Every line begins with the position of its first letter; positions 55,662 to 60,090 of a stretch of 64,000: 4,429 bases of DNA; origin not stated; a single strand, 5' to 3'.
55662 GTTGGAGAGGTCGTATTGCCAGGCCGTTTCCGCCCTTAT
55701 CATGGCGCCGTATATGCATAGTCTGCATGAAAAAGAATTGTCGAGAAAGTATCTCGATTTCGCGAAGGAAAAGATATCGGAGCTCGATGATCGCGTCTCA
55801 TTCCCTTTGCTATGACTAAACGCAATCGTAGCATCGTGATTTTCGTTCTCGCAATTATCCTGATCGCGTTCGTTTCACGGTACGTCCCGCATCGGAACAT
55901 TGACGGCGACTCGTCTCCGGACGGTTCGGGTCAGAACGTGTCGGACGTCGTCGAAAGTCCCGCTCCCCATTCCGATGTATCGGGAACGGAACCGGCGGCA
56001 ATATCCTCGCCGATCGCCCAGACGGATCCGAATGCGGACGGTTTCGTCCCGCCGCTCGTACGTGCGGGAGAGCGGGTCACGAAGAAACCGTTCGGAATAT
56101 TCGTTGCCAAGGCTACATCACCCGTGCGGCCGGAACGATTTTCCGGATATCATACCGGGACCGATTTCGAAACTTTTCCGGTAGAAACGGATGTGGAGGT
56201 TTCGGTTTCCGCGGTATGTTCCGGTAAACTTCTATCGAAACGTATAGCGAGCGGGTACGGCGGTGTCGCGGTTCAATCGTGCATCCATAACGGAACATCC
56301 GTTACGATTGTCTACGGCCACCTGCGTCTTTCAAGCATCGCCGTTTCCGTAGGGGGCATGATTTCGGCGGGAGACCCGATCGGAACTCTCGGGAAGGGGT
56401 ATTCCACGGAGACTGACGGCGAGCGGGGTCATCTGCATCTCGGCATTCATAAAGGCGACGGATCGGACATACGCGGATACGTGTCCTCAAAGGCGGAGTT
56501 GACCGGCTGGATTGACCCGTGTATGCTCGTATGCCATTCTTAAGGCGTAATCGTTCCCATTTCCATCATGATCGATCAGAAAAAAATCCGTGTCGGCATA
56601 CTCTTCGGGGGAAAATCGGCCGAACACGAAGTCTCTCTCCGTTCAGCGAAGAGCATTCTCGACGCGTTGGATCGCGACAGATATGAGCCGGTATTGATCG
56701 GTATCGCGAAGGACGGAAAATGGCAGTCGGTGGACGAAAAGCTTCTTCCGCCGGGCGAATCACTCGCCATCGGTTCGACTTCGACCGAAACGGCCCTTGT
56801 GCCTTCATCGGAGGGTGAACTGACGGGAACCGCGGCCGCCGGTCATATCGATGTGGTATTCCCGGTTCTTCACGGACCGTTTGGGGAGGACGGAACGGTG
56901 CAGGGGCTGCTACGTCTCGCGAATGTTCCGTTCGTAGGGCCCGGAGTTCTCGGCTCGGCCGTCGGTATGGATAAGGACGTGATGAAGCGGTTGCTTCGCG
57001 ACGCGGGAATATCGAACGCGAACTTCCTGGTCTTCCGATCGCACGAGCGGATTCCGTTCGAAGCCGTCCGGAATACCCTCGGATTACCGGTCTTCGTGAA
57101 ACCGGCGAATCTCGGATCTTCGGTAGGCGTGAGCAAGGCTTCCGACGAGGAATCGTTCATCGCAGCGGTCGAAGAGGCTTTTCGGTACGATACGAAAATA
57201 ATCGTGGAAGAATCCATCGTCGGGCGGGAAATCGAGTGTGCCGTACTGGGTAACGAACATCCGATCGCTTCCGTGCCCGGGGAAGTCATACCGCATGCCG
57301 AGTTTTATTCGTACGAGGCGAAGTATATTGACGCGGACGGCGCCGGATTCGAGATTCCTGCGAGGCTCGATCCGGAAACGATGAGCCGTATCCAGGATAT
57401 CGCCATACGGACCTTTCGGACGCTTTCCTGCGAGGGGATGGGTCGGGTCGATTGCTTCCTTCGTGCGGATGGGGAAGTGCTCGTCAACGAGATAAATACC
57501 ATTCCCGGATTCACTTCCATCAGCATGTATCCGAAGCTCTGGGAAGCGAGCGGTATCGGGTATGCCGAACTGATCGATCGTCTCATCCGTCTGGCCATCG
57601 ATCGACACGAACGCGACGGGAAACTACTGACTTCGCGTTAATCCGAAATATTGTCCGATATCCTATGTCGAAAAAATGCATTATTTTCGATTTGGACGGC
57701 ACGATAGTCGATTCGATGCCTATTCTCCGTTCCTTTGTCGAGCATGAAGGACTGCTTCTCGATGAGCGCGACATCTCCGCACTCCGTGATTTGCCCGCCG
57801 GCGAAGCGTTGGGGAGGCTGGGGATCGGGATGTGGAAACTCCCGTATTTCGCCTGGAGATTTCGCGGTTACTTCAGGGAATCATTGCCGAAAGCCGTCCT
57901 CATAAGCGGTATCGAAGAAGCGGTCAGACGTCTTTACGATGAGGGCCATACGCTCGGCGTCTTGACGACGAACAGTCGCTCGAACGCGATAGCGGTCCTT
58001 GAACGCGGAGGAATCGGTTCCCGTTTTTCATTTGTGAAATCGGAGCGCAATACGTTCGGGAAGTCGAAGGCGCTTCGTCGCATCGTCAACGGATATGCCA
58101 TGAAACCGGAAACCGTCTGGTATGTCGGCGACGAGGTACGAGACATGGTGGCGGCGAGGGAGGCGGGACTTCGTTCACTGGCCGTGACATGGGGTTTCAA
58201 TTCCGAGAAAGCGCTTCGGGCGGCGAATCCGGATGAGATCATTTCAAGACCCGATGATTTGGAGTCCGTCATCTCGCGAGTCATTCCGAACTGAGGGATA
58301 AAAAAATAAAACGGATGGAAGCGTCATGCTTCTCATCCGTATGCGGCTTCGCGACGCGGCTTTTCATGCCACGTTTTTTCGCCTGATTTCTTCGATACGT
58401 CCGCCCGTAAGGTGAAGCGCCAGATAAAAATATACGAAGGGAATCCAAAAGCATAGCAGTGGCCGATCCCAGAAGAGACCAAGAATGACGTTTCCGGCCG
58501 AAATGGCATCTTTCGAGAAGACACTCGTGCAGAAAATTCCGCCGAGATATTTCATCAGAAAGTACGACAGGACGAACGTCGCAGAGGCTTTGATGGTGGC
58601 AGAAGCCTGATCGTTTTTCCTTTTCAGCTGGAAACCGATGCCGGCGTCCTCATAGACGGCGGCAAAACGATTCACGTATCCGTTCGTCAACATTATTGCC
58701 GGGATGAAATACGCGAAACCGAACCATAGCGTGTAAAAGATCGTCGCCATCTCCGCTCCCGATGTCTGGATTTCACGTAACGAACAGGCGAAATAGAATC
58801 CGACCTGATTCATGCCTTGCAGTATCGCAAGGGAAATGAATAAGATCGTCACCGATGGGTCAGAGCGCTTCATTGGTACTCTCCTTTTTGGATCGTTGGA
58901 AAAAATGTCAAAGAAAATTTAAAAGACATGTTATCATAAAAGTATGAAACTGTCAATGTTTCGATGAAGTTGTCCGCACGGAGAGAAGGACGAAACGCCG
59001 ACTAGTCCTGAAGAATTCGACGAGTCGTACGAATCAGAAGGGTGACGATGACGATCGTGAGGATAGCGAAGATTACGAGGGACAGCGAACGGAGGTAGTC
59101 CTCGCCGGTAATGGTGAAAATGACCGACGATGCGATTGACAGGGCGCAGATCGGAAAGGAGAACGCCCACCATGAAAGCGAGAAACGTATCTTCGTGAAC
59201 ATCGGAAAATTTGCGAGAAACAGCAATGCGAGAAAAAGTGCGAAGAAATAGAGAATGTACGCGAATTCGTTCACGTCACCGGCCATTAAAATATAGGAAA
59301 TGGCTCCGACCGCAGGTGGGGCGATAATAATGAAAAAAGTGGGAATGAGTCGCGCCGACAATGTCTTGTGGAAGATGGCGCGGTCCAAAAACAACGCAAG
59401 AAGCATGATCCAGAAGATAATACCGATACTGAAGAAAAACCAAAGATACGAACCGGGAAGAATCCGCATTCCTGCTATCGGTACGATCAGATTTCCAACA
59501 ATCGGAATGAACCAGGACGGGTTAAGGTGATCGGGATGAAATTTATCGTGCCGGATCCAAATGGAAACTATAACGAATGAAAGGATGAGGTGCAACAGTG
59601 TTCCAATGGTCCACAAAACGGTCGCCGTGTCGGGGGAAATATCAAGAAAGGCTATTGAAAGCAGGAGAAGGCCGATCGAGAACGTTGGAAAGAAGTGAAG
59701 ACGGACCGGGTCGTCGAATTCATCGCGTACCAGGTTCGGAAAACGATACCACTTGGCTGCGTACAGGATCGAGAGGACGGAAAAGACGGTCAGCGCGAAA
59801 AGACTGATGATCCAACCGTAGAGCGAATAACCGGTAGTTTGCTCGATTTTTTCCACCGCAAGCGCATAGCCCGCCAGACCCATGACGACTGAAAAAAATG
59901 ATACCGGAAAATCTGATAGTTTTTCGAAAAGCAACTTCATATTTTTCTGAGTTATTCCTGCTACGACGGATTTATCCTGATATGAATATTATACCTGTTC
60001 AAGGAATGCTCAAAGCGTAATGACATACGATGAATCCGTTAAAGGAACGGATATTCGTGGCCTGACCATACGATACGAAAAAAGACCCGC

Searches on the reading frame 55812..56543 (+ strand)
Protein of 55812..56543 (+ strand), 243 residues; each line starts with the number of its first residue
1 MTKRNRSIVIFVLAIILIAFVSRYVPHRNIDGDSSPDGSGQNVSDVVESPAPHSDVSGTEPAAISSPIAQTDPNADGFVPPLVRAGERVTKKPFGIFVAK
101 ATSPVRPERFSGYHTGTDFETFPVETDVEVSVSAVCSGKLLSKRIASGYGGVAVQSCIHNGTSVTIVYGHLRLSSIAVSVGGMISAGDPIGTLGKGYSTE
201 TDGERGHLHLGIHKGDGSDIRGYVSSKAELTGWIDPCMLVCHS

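Call 21: search_protein_families(library=pfam, proteins=[window:55812-56543:+])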
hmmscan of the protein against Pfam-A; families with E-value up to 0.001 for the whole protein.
window:55812-56543:+ (243 aa): 1 family
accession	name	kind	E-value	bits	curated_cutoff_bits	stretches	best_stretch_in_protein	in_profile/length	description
PF01551.29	Peptidase_M23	-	3.3e-10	40.5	28.7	1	113-215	2-90/96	Peptidase family M23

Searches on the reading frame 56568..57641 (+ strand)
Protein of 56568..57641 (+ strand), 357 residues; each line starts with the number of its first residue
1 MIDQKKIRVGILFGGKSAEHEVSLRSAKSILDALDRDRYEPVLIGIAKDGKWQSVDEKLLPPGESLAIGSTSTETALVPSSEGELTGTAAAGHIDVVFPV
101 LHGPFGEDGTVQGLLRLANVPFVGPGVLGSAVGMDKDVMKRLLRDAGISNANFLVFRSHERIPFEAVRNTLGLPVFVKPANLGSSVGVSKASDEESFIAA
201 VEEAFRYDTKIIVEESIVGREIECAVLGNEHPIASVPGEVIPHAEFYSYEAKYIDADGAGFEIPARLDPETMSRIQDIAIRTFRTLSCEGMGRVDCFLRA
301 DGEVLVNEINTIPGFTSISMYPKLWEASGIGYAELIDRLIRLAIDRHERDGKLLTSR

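Call 21: search_protein_families(library=pfam, proteins=[window:56568-57641:+])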
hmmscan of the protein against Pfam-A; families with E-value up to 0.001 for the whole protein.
window:56568-57641:+ (357 aa): 6 families
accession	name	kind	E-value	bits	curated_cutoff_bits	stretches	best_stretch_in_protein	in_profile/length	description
PF07478.18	Dala_Dala_lig_C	-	4.9e-73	245.4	24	1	142-340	1-203/204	D-ala D-ala ligase C-terminus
PF01820.27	Dala_Dala_lig_N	-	3.2e-35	121.7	34.6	1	8-125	1-121/121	D-ala D-ala ligase N-terminus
PF02222.28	ATP-grasp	-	1.9e-09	37.9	27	1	142-310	2-160/179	ATP-grasp domain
PF02786.22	CPSase_L_D2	-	6.9e-06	26.2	19.8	1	165-311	31-178/211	Carbamoyl-phosphate synthase L chain, ATP binding domain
PF01071.24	GARS_A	-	8.4e-06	26.2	27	1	135-232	2-104/194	Phosphoribosylglycinamide synthetase, ATP-grasp (A) domain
PF13535.11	ATP-grasp_4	-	0.00079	19.5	27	0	172-227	2-71/160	ATP-grasp domain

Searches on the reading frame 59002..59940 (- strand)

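Call 21: search_protein_families(library=pfam, proteins=[window:59002-59940:-])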
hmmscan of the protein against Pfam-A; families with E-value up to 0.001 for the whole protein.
window:59002-59940:- (312 aa): 1 family
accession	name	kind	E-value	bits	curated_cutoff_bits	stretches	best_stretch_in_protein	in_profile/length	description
PF03595.22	SLAC1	-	1.4e-58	199.1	27.9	1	11-305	2-330/331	Voltage-dependent anion channel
